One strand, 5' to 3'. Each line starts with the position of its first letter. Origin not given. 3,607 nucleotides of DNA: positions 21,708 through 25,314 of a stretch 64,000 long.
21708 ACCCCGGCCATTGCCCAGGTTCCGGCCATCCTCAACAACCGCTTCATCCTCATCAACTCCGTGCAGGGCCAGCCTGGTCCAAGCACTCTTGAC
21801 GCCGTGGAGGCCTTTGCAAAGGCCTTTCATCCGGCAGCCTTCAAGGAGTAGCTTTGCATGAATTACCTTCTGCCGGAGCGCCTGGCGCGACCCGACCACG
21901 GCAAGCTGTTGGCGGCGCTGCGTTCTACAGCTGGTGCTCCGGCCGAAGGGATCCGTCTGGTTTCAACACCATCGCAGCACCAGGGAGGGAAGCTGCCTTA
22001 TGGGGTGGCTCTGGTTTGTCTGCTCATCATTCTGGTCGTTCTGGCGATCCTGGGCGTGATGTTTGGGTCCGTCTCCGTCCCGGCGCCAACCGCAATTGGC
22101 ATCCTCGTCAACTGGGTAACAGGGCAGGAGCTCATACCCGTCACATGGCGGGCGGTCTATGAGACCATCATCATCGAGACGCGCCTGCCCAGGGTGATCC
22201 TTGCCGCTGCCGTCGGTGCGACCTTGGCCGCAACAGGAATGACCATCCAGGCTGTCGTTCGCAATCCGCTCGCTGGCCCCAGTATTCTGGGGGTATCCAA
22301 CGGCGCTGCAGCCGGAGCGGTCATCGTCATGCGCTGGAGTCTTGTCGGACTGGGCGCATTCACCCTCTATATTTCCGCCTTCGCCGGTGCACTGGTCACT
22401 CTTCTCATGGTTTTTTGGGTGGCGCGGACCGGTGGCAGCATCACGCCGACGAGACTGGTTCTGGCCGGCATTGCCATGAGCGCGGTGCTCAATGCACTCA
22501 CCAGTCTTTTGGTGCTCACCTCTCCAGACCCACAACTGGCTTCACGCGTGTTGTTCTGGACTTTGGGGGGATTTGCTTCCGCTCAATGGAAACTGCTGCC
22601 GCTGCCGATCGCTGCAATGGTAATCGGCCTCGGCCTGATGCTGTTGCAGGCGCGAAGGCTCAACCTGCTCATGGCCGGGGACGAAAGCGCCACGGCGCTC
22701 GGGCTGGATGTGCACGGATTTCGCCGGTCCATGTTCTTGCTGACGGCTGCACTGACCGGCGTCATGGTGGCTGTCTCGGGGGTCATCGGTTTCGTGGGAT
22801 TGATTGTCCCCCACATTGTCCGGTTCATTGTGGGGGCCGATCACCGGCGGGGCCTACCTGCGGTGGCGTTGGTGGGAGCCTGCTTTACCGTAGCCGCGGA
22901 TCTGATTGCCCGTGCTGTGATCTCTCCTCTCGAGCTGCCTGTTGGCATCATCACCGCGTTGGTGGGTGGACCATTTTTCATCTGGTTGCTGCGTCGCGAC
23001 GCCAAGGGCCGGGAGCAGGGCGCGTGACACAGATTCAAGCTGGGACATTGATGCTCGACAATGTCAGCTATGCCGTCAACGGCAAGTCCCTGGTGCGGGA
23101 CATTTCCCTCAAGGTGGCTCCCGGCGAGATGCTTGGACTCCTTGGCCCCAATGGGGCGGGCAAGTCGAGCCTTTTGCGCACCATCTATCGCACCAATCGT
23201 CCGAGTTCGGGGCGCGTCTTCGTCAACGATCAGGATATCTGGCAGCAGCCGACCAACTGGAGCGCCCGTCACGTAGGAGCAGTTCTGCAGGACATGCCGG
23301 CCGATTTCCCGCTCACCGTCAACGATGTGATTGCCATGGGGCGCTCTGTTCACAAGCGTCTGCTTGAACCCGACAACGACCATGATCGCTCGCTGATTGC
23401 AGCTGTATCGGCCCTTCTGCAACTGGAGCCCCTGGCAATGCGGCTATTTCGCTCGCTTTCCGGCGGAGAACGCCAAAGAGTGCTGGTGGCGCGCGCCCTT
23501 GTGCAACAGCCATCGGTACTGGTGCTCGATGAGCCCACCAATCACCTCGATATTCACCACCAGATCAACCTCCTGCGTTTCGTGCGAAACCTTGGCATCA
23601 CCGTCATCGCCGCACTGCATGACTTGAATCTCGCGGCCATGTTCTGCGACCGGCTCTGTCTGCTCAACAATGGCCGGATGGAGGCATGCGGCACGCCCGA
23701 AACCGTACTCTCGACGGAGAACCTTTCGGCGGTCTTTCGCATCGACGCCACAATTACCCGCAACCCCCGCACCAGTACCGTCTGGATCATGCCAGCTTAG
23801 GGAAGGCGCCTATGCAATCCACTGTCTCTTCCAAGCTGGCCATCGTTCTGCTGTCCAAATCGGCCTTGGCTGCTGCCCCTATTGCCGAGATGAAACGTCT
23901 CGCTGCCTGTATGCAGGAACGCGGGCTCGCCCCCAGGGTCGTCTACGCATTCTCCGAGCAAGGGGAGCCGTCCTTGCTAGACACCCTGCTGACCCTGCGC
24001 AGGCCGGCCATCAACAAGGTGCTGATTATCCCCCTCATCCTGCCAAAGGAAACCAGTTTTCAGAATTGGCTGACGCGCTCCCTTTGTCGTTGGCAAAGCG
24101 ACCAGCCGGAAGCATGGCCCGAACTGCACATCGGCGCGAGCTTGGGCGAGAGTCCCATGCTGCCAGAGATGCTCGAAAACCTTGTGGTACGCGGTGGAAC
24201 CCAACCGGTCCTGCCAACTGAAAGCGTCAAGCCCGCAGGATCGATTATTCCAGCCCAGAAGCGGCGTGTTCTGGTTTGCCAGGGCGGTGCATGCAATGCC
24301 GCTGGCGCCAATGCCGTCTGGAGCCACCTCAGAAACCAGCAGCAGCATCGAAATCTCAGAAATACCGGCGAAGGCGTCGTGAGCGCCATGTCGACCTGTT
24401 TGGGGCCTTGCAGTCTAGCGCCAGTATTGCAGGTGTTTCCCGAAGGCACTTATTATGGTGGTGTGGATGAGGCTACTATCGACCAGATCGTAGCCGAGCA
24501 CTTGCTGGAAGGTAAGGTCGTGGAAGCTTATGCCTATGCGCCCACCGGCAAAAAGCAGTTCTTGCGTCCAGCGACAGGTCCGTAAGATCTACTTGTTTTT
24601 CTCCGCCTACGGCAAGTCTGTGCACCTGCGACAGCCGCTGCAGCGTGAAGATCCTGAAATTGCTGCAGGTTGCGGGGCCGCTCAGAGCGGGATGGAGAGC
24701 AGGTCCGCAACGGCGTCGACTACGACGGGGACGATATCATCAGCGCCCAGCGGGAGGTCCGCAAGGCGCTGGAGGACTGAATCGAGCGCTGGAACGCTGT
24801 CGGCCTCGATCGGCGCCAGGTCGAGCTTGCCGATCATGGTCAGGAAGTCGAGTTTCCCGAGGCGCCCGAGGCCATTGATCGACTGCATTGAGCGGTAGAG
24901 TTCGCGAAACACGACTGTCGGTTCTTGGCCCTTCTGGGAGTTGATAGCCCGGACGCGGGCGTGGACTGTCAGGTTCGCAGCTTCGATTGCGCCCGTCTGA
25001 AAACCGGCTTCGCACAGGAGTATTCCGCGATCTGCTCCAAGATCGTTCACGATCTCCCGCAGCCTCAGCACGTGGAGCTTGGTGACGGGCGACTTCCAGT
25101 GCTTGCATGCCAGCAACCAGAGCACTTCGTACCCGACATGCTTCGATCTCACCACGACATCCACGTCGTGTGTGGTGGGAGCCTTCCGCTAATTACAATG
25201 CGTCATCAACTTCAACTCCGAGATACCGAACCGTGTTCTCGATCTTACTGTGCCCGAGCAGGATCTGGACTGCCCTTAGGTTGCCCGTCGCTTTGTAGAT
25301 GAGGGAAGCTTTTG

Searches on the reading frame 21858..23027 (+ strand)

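Call 68: search_protein_families(library=pfam, proteins=[window:21858-23027:+], max_evalue=0.000001)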
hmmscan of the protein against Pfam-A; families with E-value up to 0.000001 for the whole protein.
window:21858-23027:+ (389 aa): 1 family
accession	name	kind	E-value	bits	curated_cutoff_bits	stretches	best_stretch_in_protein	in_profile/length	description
PF01032.23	FecCD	-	5.6e-90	302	26.5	1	58-380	1-311/311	FecCD transport family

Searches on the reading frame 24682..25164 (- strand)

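Call 68: search_protein_families(library=pfam, proteins=[window:24682-25164:-], max_evalue=0.000001)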
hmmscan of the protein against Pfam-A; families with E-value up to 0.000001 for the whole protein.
window:24682-25164:- (160 aa): 3 families
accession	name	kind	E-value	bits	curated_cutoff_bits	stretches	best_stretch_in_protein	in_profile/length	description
PF18746.6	aGPT-Pplase3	-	1.1e-12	48.4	25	1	68-124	157-213/279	Alpha-glutamyl/putrescinyl thymine pyrophosphorylase clade 3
PF18724.6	ADDT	-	1.6e-11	44.9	26.2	1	69-126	115-171/232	Amino acid:DNA transferase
PF04471.18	Mrr_cat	-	5.2e-07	30.2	21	1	2-76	37-108/115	Restriction endonuclease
